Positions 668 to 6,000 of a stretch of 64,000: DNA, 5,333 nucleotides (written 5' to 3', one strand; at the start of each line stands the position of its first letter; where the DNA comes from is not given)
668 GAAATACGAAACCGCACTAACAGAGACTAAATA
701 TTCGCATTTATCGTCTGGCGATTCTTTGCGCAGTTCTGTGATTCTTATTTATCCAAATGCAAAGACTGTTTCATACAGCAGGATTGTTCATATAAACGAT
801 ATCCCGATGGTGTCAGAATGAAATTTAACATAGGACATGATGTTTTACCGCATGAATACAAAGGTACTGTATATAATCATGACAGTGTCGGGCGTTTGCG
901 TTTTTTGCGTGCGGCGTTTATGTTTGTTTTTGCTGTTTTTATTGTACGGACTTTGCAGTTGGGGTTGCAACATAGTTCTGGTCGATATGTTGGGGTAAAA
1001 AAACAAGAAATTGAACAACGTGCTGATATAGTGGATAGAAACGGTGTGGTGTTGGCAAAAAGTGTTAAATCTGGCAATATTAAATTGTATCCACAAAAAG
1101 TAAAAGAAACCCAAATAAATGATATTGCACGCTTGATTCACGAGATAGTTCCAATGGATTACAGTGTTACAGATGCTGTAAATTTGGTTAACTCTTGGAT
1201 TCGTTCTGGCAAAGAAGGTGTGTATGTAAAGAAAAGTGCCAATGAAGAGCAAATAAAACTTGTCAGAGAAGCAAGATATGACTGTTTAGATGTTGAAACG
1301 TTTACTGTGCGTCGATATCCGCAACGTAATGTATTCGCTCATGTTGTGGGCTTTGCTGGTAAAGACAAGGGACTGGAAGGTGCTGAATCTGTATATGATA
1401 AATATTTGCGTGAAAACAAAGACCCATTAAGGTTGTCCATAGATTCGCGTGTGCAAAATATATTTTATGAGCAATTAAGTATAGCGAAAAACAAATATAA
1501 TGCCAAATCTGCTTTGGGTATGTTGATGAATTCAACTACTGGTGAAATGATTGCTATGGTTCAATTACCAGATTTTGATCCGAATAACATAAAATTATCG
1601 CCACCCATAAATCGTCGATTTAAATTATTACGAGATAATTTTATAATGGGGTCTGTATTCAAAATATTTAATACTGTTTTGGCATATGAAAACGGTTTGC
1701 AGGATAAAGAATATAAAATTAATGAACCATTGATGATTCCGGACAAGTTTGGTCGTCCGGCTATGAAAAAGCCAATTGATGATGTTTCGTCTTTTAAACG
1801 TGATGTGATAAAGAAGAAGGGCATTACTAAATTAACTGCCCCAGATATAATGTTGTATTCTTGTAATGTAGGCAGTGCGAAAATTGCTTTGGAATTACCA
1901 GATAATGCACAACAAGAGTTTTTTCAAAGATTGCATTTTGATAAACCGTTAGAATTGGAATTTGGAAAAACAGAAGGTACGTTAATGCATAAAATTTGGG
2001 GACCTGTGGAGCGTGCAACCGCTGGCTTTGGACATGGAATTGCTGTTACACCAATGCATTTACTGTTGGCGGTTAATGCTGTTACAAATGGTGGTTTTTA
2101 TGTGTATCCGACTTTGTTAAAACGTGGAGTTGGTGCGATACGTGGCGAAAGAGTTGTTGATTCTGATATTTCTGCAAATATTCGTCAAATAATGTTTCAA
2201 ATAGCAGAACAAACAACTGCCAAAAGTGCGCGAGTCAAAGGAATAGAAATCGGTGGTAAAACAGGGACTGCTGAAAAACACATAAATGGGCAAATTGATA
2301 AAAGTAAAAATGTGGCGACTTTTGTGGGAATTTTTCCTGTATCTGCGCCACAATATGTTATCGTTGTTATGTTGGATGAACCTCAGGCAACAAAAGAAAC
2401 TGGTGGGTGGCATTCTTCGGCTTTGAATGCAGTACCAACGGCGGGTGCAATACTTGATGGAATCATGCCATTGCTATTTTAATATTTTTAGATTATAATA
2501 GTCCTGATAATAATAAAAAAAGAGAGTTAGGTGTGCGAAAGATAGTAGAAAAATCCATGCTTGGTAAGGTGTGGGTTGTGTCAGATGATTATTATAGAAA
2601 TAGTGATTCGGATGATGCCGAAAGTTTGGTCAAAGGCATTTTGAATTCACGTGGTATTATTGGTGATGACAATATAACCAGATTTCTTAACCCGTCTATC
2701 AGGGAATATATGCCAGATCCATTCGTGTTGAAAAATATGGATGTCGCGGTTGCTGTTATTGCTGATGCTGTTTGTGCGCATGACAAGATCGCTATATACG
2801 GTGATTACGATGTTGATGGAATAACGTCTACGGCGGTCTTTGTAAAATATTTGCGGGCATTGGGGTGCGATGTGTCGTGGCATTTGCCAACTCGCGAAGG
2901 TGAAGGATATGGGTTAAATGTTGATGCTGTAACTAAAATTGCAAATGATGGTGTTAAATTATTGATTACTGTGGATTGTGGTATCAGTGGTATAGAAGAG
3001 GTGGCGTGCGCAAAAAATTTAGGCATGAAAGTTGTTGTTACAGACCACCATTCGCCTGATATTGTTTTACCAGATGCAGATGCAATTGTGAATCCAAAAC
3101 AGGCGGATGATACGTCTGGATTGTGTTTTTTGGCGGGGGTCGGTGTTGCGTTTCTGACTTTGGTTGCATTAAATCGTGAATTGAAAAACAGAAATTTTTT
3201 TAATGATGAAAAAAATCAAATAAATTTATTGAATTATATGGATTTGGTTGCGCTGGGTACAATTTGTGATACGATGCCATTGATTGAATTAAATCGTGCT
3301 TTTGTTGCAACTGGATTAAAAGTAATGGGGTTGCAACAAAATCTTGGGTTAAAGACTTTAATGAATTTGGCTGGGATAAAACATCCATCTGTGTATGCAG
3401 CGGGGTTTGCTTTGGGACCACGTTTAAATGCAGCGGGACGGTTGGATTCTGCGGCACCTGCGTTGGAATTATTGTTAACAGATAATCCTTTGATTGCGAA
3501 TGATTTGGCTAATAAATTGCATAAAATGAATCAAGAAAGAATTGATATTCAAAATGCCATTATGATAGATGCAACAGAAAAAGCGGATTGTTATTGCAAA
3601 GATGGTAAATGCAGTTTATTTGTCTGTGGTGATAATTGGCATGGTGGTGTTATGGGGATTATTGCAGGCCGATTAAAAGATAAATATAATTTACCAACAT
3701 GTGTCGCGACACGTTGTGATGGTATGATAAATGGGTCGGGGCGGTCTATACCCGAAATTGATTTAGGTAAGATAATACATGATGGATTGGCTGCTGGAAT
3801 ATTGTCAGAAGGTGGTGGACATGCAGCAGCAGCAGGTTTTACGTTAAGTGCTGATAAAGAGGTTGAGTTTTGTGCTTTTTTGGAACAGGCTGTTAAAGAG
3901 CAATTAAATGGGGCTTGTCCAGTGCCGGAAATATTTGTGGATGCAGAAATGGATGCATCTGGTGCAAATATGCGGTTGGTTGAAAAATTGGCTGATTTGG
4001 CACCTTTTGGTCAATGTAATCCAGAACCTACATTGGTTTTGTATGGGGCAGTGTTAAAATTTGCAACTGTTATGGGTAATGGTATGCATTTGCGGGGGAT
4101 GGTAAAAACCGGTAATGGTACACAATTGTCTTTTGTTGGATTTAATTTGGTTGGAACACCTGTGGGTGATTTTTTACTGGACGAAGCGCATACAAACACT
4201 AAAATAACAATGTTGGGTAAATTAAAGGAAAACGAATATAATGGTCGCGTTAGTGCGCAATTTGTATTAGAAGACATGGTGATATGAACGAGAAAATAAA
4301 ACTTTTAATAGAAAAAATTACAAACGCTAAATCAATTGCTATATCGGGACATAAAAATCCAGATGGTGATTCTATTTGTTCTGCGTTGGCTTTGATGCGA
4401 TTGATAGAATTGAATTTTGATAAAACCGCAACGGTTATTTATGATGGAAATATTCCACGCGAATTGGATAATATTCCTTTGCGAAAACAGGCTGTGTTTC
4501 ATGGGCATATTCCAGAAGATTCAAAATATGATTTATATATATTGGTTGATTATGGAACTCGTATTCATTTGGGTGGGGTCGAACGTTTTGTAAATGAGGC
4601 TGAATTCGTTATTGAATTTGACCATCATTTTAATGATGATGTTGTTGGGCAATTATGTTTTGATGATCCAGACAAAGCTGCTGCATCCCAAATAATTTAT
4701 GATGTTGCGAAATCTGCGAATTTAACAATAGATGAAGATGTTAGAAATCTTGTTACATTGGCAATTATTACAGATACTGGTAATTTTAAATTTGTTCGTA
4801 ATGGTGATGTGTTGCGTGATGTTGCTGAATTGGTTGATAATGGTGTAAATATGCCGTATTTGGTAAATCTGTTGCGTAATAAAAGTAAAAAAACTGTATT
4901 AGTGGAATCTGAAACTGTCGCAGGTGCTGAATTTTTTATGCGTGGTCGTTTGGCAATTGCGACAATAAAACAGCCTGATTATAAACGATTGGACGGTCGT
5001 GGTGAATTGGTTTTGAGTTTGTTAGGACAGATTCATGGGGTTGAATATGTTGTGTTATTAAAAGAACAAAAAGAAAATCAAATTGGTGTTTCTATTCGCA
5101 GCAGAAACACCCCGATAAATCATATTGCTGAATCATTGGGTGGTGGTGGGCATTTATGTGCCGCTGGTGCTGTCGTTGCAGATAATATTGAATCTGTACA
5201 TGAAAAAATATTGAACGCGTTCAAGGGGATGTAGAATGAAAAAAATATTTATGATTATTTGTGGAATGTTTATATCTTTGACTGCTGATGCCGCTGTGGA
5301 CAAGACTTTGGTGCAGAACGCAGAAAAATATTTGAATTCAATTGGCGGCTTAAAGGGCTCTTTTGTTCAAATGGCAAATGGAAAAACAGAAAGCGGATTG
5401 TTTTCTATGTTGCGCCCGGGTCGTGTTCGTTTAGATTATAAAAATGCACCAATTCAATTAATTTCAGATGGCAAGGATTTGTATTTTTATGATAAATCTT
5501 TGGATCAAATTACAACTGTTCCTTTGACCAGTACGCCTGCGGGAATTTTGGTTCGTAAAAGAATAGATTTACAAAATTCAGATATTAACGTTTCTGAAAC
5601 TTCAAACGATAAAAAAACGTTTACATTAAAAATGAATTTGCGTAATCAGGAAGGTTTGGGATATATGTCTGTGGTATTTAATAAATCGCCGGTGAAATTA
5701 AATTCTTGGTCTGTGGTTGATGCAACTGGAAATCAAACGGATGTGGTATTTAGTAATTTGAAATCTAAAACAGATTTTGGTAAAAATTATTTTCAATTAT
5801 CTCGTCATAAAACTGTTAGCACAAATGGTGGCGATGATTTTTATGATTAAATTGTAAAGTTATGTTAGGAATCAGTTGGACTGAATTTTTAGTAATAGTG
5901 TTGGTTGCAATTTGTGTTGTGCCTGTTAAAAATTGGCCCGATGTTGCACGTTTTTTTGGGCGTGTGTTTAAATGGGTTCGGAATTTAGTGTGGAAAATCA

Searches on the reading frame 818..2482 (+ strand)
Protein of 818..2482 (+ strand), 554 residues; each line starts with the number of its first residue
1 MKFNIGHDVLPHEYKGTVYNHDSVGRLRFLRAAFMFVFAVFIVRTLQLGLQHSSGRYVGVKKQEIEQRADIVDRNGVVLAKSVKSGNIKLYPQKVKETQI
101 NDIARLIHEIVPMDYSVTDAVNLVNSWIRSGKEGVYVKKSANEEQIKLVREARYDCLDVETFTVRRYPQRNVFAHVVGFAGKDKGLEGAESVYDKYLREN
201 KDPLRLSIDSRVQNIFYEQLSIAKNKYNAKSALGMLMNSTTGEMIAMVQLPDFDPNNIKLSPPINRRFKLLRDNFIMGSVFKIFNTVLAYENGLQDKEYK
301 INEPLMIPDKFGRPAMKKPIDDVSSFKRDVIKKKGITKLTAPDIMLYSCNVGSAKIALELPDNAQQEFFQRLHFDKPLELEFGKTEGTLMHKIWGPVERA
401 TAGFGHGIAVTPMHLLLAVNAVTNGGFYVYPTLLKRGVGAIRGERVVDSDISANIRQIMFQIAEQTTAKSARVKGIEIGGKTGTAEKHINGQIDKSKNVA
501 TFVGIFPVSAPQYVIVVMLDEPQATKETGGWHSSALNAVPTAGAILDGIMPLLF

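Call 78: search_protein_families(library=pfam, proteins=[window:818-2482:+], max_evalue=0.00001)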
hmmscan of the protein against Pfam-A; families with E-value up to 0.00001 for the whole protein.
window:818-2482:+ (554 aa): 2 families
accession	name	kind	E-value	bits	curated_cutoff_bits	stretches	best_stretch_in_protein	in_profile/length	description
PF00905.27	Transpeptidase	-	1.6e-47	162.6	22.1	1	235-529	4-287/299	Penicillin binding protein transpeptidase domain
PF03717.20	PBP_dimer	-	3.5e-13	50.8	24.4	1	67-185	5-127/180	Penicillin-binding Protein dimerisation domain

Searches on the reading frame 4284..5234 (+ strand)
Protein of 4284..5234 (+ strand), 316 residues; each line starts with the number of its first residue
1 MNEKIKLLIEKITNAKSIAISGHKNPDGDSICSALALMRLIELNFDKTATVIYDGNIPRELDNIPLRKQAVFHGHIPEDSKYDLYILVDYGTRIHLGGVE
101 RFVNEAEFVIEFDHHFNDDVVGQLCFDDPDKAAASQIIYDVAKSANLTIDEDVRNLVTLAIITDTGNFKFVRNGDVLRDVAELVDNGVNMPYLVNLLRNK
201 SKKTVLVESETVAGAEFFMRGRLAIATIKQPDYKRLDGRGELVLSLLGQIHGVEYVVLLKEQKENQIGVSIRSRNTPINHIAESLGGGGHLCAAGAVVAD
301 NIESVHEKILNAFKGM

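Call 13: search_protein_families(library=pfam, proteins=[window:4284-5234:+], max_evalue=0.00001)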
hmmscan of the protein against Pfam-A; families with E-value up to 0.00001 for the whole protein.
window:4284-5234:+ (316 aa): 2 families
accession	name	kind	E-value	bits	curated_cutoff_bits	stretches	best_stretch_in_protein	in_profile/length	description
PF01368.27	DHH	-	6.6e-16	59.2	28.1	1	18-161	2-125/125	DHH family, N-terminal domain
PF02272.25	DHHA1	-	6.5e-10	39.8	25.9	1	244-313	22-96/102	DHHA1 domain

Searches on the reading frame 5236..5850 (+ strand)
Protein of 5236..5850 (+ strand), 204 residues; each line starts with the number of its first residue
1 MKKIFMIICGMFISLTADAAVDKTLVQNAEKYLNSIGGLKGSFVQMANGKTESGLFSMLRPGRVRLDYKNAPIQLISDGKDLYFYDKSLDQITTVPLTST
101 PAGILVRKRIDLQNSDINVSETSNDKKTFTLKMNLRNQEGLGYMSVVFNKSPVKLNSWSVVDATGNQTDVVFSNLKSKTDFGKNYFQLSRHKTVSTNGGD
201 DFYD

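Call 13: search_protein_families(library=pfam, proteins=[window:5236-5850:+], max_evalue=0.00001)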
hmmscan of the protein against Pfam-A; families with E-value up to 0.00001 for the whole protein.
window:5236-5850:+ (204 aa): 1 family
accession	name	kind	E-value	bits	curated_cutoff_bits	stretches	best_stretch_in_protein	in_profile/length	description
PF03548.22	LolA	-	1.7e-26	93.4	23.6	1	37-188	4-164/165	Outer membrane lipoprotein carrier protein LolA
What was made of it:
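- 5236..5850 (+): LolA, the periplasmic lipoprotein carrier (context: an upstream step of the pathway). Pfam LolA E 1.7e-26 (call 13).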
